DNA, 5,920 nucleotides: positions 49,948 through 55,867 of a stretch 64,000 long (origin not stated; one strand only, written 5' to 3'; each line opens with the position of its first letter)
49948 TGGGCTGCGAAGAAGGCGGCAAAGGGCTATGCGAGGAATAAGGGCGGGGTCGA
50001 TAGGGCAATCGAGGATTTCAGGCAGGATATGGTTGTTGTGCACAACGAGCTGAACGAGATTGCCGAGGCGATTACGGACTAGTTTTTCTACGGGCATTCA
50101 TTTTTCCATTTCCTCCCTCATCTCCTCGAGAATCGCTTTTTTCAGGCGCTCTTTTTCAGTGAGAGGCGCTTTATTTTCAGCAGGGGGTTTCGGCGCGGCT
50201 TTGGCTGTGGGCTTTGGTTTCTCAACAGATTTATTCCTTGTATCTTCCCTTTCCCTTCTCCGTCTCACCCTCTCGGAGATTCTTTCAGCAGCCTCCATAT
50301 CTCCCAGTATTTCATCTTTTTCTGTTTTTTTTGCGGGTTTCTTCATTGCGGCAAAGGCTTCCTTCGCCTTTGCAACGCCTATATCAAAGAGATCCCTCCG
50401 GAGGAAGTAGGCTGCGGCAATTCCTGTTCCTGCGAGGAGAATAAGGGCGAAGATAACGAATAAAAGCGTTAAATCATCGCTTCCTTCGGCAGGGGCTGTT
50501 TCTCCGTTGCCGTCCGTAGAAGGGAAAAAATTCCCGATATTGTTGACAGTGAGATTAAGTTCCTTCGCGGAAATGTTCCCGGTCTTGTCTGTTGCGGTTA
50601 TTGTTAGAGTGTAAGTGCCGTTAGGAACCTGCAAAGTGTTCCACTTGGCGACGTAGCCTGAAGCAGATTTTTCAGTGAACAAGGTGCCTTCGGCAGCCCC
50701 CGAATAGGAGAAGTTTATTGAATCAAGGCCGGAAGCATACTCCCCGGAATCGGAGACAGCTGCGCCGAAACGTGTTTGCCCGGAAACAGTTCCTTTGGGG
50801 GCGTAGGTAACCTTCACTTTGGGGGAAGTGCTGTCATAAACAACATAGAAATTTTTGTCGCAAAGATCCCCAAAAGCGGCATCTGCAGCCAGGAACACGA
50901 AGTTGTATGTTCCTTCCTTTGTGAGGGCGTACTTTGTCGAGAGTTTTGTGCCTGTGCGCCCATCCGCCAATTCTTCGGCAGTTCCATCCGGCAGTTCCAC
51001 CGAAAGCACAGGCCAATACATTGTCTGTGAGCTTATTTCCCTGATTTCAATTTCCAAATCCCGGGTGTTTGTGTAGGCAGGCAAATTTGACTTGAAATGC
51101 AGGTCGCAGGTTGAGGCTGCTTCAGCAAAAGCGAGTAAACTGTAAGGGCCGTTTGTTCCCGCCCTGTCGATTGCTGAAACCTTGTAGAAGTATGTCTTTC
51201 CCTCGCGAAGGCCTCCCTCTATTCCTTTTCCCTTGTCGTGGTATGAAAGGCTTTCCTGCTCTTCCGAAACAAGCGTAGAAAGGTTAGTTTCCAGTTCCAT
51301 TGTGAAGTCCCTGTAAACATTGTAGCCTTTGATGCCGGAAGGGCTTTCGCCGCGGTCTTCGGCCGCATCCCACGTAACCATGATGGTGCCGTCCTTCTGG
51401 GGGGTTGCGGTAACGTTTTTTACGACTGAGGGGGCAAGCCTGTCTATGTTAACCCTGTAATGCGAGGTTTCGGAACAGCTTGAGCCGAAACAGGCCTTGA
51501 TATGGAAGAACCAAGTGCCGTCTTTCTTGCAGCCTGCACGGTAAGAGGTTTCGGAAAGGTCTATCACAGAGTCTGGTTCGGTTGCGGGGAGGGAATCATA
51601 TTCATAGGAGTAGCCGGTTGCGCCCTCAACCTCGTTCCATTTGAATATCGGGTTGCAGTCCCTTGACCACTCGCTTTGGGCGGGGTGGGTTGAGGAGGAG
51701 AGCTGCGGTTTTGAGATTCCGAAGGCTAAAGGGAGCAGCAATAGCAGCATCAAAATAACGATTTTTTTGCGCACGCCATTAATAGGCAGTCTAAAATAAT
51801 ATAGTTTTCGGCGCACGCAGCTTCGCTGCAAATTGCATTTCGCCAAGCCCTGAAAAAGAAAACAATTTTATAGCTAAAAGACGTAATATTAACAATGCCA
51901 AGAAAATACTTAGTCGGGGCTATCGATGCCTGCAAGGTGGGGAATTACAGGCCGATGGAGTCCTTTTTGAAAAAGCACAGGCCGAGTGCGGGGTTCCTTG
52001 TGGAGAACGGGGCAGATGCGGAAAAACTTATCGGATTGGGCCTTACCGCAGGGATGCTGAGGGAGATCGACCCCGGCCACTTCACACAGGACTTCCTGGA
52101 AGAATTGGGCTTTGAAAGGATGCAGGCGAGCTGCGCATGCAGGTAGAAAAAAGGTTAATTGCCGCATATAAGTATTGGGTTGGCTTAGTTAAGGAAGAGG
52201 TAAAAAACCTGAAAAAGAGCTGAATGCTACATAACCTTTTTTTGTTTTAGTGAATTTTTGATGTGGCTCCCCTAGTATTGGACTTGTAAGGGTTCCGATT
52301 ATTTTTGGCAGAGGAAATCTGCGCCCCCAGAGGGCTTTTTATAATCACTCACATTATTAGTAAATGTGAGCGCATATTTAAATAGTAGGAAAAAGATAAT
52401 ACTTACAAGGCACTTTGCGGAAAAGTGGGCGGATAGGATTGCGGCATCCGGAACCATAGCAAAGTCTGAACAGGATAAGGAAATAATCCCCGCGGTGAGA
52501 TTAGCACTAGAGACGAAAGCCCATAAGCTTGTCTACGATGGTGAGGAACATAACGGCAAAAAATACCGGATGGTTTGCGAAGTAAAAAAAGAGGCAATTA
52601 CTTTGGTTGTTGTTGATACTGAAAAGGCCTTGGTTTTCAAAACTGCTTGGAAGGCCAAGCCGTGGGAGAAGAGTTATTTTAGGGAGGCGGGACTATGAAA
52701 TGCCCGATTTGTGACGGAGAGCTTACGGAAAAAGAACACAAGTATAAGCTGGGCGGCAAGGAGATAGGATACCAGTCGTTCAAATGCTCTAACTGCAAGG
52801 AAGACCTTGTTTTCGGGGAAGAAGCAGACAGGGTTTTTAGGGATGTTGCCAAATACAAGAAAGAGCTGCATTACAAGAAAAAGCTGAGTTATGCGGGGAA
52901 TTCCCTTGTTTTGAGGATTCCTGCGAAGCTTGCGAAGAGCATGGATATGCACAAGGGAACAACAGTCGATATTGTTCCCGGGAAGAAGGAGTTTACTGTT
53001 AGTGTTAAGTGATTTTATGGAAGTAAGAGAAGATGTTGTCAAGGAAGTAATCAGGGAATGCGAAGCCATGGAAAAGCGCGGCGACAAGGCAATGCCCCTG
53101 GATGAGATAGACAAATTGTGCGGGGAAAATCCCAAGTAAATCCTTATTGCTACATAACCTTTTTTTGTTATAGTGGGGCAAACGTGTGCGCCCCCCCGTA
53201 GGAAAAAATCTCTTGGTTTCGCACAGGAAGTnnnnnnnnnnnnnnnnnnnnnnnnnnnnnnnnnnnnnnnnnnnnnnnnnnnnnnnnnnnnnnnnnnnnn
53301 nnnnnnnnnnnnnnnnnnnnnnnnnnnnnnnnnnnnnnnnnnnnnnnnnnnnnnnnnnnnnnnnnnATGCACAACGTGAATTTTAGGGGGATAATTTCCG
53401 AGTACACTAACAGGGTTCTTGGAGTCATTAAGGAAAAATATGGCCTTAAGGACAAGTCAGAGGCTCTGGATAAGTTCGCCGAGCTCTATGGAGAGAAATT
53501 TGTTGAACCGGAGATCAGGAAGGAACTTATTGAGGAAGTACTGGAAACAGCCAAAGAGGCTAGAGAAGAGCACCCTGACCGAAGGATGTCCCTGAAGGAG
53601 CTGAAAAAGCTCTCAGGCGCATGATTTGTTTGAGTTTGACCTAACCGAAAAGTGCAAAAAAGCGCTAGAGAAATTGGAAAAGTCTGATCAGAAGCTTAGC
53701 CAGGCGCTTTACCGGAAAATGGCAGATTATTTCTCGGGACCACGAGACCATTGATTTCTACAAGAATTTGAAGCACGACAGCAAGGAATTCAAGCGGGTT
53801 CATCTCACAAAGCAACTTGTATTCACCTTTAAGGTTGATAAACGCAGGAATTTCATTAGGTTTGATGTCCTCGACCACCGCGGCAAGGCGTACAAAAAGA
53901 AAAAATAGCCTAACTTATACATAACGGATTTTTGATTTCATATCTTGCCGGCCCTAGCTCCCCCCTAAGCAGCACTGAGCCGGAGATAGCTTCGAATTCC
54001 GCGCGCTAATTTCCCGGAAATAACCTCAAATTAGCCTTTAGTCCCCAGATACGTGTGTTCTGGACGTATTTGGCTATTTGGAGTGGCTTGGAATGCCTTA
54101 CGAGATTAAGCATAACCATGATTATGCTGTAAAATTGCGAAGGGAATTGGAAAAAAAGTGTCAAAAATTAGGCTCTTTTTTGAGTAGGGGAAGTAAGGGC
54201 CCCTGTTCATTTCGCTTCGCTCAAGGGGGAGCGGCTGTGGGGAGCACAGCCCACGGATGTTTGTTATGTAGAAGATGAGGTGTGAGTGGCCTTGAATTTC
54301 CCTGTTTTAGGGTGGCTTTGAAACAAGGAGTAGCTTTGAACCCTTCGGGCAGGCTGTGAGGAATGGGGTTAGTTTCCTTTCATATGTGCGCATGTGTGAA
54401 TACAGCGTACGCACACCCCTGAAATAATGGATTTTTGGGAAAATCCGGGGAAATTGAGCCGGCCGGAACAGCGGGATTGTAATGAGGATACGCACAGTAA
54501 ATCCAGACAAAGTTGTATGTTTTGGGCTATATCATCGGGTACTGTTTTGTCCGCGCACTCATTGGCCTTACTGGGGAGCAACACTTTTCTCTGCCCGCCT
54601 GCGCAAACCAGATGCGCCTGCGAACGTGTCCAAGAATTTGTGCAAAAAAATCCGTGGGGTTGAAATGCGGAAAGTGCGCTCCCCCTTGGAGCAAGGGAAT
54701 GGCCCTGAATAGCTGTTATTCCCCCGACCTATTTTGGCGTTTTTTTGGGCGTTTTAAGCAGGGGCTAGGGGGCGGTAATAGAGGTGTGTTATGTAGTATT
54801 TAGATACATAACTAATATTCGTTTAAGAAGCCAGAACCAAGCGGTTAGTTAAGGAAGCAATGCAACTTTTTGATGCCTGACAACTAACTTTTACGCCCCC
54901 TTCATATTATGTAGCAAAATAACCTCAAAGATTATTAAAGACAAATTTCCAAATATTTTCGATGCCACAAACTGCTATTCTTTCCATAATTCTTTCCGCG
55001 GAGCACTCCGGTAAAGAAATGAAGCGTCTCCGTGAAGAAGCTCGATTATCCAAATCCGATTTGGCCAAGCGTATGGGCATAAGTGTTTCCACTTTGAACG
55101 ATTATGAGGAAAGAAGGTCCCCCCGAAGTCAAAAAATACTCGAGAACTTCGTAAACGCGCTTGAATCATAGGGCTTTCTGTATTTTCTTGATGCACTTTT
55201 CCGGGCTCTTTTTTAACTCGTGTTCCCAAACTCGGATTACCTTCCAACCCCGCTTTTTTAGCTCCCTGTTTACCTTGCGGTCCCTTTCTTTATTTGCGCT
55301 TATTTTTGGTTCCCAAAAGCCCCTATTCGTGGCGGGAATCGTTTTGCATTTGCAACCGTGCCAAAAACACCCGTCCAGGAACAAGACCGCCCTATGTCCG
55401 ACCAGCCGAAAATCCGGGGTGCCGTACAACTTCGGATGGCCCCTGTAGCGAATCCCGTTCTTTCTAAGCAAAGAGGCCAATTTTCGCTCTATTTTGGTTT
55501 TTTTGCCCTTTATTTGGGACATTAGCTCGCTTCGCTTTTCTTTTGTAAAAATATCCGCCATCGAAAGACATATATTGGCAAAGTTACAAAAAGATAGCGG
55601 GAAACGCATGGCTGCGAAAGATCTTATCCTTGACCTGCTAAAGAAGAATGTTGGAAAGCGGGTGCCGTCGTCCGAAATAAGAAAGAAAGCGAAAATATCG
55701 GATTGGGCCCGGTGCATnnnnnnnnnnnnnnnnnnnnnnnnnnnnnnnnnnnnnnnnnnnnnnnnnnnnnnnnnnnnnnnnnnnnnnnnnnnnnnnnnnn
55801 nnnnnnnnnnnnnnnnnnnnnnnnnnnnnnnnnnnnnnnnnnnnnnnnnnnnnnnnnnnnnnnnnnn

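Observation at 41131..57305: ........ motif family confined to intergenic junctions of the accessory region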

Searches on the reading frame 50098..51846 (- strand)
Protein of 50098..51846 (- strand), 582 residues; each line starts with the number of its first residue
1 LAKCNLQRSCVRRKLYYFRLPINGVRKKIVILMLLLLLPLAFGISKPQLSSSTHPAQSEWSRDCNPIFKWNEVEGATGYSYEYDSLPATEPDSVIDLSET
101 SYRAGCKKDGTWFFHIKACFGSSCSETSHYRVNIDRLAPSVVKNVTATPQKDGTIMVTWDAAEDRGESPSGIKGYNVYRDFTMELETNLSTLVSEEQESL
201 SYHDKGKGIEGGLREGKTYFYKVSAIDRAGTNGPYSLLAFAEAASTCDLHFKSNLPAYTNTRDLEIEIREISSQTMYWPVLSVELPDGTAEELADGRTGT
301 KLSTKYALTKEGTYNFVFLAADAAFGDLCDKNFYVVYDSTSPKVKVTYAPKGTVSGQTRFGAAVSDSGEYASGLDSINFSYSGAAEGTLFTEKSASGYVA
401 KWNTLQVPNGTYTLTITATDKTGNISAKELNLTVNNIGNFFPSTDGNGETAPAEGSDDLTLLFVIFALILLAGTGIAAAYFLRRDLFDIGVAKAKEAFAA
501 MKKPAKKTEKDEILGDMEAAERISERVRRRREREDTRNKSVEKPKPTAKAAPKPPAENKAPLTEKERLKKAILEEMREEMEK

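Call 11: search_protein_families(library=pfam, proteins=[window:50098-51846:-], max_evalue=0.01)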
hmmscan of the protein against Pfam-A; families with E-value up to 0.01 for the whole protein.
window:50098-51846:- (582 aa): 5 families
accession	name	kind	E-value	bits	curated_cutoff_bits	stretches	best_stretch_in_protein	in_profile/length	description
PF19077.6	Big_13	-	6.6e-06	27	27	1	393-434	58-100/102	Bacterial Ig-like domain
PF17957.7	Big_7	-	6e-05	24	24.1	1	342-416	1-70/70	Bacterial Ig domain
PF00041.27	fn3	-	0.00011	22.8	25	1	142-236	3-78/84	Fibronectin type III domain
PF13860.13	FlgD_ig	-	0.0002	21.7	27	0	131-168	26-64/79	FlgD Ig-like domain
PF13750.12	Big_3_3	-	0.00022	21.3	27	1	309-428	12-140/157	Bacterial Ig-like domain (group 3)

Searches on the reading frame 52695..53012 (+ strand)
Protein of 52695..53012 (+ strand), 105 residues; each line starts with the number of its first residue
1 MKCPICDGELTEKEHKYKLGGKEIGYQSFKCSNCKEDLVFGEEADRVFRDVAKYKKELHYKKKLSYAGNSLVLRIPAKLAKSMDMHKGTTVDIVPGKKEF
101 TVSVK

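Call 11: search_protein_families(library=pfam, proteins=[window:52695-53012:+], max_evalue=0.01)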
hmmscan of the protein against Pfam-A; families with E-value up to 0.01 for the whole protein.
window:52695-53012:+ (105 aa): 2 families
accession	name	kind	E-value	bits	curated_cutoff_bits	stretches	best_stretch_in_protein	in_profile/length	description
PF04014.23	MazE_antitoxin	-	0.00089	19.6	24.7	1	68-97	5-35/48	Antidote-toxin recognition MazE, bacterial antitoxin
PF24292.1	DUF7479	-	0.0089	16.5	27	0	1-45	3-47/60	Domain of unknown function (DUF7479)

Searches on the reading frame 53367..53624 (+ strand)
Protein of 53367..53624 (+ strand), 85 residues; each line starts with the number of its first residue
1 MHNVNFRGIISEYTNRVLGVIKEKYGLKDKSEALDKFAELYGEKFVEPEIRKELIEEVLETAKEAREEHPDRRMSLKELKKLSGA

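Call 90: search_protein_families(library=padloc, proteins=[window:53367-53624:+], max_evalue=0.001)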
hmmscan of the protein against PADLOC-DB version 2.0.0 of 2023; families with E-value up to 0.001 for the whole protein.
window:53367-53624:+ (85 aa): 1 family
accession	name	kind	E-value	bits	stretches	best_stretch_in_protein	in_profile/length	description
PDLC00793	Cyclase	-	0.00032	18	1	5-65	261-314/462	oligonucleotide-cyclase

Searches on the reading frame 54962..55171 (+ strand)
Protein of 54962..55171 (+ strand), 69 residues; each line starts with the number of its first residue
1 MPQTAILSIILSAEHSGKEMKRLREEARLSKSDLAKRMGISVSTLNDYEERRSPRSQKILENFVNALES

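Call 12: search_protein_families(library=pfam, proteins=[window:54962-55171:+], max_evalue=0.01)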
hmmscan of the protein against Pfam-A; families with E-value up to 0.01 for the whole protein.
window:54962-55171:+ (69 aa): 7 families
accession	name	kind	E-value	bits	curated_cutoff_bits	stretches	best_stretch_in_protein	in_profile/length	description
PF13560.12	HTH_31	-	3.5e-10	40.5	27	1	17-67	3-54/64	Helix-turn-helix domain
PF01381.28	HTH_3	-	5.2e-09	36.5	23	1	20-59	1-40/55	Helix-turn-helix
PF13412.12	HTH_24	-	7.5e-06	25.9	21.9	1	22-48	11-37/48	Winged helix-turn-helix DNA-binding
PF13443.12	HTH_26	-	6.9e-05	23.5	22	1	20-52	2-34/63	Cro/C1-type HTH DNA-binding domain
PF02796.21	HTH_7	-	0.00082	19.9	23.8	1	15-45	9-38/45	Helix-turn-helix domain of resolvase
PF12844.13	HTH_19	-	0.0029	17.9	30.2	1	17-50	1-34/64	Helix-turn-helix domain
PF20432.4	Xre-like-HTH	-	0.0068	17.1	25.8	1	21-50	16-43/63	Antitoxin Xre-like helix-turn-helix domain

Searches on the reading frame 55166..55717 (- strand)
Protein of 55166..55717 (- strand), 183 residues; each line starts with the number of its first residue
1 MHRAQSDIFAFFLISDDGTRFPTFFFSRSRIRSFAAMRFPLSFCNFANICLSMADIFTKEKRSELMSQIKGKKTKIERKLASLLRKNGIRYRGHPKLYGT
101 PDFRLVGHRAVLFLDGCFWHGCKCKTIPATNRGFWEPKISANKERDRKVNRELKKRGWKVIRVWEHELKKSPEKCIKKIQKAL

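Call 12: search_protein_families(library=pfam, proteins=[window:55166-55717:-], max_evalue=0.01)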
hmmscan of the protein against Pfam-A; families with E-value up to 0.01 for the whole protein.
window:55166-55717:- (183 aa): 3 families
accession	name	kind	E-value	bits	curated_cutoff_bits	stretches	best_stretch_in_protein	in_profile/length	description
PF03852.21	Vsr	-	1.1e-23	83.3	27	1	54-125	1-73/74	DNA mismatch endonuclease Vsr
PF18741.7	MTES_1575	-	1.3e-06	28.8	38.2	1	141-183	54-96/96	REase_MTES_1575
PF04480.18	DUF559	-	2.2e-06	27.9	20.6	1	142-183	67-108/109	Protein of unknown function (DUF559)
